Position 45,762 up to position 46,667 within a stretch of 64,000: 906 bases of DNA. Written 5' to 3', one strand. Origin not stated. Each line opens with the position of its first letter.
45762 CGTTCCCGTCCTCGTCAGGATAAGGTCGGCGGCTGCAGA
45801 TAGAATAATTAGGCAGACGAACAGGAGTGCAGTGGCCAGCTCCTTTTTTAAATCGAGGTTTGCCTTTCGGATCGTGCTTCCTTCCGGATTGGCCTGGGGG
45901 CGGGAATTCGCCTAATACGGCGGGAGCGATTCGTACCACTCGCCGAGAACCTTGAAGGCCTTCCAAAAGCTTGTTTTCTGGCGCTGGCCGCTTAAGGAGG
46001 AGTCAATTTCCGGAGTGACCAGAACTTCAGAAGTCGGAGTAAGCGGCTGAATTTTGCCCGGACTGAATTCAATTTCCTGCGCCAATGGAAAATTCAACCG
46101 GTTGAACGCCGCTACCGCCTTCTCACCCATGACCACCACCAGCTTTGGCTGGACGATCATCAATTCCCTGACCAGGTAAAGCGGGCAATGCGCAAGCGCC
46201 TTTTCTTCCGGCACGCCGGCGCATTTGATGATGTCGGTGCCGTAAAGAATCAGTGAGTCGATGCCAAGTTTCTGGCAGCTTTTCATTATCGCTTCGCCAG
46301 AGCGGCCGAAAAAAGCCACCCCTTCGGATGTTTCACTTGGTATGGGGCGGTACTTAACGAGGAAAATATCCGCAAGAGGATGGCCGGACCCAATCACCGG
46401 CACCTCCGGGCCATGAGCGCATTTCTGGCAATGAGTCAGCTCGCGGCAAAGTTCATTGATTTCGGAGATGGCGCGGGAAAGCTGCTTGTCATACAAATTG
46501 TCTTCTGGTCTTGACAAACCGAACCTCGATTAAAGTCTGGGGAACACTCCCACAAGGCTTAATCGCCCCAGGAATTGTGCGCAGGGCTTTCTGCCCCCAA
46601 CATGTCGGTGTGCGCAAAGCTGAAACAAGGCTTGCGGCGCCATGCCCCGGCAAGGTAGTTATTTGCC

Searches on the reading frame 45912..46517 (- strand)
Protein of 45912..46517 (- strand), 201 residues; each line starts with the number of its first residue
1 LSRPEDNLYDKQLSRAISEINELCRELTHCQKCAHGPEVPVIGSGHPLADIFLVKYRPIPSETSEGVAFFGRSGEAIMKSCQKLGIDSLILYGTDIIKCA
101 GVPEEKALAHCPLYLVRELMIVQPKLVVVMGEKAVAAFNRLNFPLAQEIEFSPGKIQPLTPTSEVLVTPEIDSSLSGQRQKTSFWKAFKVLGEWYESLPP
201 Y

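Call 37: search_protein_families(library=pfam, proteins=[window:45912-46517:-], max_evalue=0.00001)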
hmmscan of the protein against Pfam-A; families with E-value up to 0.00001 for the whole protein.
window:45912-46517:- (201 aa): 1 family
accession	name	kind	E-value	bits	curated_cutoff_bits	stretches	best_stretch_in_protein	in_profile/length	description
PF03167.25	UDG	-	6.8e-11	42.9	24.3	1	44-175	3-122/141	Uracil DNA glycosylase superfamily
